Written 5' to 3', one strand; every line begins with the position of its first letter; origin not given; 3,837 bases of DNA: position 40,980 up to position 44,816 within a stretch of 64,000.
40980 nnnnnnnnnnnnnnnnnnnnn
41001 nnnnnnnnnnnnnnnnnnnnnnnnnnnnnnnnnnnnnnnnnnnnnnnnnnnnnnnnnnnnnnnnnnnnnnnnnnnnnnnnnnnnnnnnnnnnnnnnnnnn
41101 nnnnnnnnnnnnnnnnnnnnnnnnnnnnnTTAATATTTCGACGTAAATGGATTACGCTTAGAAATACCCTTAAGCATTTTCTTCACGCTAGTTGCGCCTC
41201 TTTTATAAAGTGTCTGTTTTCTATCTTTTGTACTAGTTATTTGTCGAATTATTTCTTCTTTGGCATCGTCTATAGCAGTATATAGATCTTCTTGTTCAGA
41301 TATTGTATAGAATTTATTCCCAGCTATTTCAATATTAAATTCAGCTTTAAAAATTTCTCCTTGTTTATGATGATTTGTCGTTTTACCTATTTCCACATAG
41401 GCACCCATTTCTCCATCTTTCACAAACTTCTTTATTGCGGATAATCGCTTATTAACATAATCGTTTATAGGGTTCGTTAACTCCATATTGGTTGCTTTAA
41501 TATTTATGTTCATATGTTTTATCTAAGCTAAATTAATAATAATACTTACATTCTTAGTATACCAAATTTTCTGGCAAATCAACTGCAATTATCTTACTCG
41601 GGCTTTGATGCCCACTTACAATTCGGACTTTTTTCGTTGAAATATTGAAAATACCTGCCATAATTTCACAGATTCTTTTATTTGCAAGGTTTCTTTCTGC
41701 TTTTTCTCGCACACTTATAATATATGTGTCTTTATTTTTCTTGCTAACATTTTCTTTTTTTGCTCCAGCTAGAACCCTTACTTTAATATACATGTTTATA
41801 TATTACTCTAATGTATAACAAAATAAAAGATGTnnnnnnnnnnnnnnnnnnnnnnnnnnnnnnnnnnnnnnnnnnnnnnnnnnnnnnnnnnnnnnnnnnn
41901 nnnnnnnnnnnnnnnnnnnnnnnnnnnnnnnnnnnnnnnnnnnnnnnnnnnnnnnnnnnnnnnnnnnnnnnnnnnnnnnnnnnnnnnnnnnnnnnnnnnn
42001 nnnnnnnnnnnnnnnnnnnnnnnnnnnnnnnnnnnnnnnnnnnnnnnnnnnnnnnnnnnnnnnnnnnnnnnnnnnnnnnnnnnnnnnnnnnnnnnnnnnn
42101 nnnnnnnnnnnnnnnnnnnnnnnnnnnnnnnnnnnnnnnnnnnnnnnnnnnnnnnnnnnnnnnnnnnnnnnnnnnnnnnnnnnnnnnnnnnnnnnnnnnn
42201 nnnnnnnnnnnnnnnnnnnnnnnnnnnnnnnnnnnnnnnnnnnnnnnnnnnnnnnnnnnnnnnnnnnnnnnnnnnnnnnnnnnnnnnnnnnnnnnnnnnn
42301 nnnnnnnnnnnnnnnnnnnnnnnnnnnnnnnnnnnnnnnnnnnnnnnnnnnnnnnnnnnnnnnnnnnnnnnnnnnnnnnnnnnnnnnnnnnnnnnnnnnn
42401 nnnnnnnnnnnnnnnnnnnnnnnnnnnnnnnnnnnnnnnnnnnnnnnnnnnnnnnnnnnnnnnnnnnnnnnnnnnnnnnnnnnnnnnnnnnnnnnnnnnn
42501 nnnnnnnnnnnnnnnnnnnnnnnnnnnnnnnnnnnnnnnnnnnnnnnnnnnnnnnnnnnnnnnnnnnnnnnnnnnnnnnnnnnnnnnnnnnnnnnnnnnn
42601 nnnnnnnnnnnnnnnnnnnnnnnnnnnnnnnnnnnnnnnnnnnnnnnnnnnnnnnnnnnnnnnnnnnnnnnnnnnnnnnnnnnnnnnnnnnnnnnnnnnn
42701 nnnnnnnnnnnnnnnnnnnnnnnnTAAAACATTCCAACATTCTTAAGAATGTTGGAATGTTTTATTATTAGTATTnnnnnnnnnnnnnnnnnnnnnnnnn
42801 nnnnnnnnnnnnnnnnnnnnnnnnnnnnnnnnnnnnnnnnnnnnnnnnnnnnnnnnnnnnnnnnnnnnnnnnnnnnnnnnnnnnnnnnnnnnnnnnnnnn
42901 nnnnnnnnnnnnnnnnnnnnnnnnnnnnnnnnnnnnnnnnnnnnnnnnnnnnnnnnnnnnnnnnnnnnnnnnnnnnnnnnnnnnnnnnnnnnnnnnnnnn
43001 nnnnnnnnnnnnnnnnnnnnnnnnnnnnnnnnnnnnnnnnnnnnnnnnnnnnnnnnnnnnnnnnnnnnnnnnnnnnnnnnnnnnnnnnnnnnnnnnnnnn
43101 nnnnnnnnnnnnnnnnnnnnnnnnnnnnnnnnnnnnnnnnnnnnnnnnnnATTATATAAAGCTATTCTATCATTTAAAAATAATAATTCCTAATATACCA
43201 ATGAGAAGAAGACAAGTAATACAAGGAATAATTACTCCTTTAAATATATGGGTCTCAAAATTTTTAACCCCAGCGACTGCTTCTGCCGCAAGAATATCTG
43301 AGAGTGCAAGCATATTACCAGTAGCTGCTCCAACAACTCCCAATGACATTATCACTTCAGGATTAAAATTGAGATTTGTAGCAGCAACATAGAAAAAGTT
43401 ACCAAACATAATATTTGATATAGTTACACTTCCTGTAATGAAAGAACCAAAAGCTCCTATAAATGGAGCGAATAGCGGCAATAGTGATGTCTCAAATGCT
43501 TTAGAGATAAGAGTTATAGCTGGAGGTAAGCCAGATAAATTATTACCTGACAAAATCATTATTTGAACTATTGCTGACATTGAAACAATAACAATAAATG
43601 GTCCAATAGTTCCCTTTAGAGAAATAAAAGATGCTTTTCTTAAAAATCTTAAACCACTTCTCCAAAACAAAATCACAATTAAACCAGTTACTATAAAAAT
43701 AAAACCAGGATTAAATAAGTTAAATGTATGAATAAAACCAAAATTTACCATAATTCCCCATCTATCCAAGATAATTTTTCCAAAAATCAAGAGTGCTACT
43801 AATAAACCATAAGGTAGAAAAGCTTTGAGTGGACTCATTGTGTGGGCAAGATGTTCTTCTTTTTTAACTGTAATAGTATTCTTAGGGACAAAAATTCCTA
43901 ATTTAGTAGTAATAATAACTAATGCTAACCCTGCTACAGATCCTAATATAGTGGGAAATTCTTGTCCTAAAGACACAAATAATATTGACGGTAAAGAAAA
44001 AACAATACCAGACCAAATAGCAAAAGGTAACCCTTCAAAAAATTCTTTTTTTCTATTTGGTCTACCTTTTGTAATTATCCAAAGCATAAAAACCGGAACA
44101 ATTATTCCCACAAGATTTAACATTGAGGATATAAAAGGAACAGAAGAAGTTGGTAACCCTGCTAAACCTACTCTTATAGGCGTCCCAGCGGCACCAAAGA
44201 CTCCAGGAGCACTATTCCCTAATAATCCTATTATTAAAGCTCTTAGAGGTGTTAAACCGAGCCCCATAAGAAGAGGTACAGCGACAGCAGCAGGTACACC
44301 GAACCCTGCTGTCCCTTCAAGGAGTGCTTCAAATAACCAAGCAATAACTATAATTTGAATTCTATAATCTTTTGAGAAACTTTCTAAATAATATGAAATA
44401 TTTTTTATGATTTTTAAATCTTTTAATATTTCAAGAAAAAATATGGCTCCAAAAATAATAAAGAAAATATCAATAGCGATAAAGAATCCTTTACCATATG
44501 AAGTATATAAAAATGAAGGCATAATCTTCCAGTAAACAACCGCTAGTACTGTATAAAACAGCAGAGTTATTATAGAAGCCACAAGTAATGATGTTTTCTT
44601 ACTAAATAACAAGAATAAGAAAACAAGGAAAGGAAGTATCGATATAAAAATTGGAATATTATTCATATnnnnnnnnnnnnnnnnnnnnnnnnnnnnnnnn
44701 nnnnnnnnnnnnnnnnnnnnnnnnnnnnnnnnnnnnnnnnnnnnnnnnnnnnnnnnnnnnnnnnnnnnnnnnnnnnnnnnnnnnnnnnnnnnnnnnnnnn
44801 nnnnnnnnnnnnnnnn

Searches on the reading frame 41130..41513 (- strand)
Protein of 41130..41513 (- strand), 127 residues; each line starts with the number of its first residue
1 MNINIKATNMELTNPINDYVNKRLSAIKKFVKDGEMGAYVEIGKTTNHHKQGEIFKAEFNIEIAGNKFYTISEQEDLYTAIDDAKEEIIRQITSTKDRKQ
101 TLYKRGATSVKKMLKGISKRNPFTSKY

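Call 24: search_protein_families(library=pfam, proteins=[window:41130-41513:-], max_evalue=0.001)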
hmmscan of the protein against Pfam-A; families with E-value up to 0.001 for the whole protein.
window:41130-41513:- (127 aa): 1 family
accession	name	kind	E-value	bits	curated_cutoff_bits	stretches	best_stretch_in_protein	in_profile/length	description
PF02482.25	Ribosomal_S30AE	-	7e-15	56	23.7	1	3-99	1-87/88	Sigma 54 modulation protein / S30EA ribosomal protein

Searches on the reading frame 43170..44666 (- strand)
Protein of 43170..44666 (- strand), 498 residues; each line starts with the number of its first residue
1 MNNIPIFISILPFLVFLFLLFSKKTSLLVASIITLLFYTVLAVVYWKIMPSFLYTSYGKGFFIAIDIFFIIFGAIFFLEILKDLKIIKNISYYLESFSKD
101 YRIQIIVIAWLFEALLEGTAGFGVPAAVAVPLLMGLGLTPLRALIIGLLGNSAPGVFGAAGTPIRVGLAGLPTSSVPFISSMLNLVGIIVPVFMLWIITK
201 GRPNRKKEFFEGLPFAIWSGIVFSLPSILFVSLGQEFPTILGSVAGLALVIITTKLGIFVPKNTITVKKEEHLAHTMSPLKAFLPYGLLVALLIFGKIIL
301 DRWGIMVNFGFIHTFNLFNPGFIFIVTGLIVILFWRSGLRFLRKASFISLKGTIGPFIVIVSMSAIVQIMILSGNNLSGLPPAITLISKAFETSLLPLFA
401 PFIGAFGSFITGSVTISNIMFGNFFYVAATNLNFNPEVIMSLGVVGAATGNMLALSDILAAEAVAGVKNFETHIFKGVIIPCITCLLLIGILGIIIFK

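Call 24: search_protein_families(library=pfam, proteins=[window:43170-44666:-], max_evalue=0.001)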
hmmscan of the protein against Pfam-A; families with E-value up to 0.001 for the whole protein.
window:43170-44666:- (498 aa): 1 family
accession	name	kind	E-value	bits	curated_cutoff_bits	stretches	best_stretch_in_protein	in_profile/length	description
PF02652.20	Lactate_perm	-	3.6e-69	234.4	27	2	7-296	4-296/522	L-lactate permease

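Call 48: find_related_loci(query=window:43170-44666:-, collection=genome_contigs, flank=8000)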
Query window:43170-44666:- (498 aa) in genome_contigs; peptide patterns used: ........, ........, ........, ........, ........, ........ (x = any residue, [..] = any of these).
350 stretches matched a pattern; 24 encode a relative of the query (tblastn E <= 1e-3); 24 distinct loci.
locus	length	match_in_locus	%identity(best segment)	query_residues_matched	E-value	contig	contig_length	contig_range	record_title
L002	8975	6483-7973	63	2-498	0e+0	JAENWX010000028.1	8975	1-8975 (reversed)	MAG: Candidatus Paceibacterota bacterium isolate 5_8_m_bin13 k141_780827_length_8975_cov_40.9967, whole genome shotgun s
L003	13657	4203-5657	65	1-484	0e+0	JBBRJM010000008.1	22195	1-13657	MAG: Candidatus Paceibacteria bacterium isolate Co_metawrap_2869 Cmw_2869_k141_29184205_length_22195_cov_14.9975, whole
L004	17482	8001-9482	65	4-497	0e+0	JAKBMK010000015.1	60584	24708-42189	MAG: bacterium isolate FK3.bin58 NODE_863_length_60584_cov_1.884397, whole genome shotgun sequence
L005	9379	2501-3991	66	1-497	0e+0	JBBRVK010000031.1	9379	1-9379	MAG: Candidatus Paceibacteria bacterium isolate La3_metabat2.146 La3_metabat2.146_K_2226493_L_9379_cov_20.0000, whole ge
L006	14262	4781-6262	65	3-496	0e+0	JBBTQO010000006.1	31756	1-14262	MAG: Patescibacteria group bacterium isolate H43-bin019_1 H43_bin019_1_000000000006, whole genome shotgun sequence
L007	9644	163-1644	65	3-496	0e+0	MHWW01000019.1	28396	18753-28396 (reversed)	MAG: Candidatus Zambryskibacteria bacterium RIFOXYC1_FULL_39_10 rifoxyc1_full_scaffold_541, whole genome shotgun sequenc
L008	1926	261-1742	61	1-494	0e+0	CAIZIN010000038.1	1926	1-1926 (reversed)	uncultured bacterium isolate Loc090907-8-6m_bin-301 genome assembly, contig: bin-301:038/109, whole genome shotgun seque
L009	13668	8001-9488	61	1-496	0e+0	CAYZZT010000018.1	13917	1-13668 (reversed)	MAG TPA_asm: uncultured Candidatus Saccharibacteria bacterium isolate SRP272421_co1_164 genome assembly, contig: NODE_13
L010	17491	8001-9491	60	1-496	0e+0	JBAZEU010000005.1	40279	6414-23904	MAG: Candidatus Paceibacterota bacterium isolate SO_2017_LW3_133 NODE_2268_length_40279_cov_3.304617_LW162_2017, whole g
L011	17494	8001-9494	67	1-498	0e+0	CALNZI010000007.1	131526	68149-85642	MAG: Candidatus Paceibacterota bacterium isolate LOGT_bin.0037 genome assembly, contig: contig_9631, whole genome shotgu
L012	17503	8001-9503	63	1-498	3e-179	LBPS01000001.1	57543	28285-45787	MAG: Candidatus Nomurabacteria bacterium GW2011_GWE2_34_25 UR57_C0001, whole genome shotgun sequence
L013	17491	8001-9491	61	1-496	4e-179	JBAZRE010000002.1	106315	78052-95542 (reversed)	MAG: Candidatus Paceibacterota bacterium isolate SO_2017_GW1_140 NODE_1274_length_106315_cov_1.409698_OW334_2017, whole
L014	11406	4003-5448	61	3-484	3e-178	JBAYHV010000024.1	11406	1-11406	MAG: Candidatus Paceibacterota bacterium isolate SO_2016_GW1_158 scaffold10222_OW334_2016, whole genome shotgun sequence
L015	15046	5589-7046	62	1-486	2e-173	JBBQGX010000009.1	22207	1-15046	MAG: Candidatus Paceibacteria bacterium isolate Co_metawrap_936 Cmw_936_k141_167386_length_22207_cov_12.8819, whole geno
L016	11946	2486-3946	62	1-486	3e-172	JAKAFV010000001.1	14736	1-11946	MAG: bacterium isolate WY2.bin132 NODE_5988_length_14736_cov_1.135396, whole genome shotgun sequence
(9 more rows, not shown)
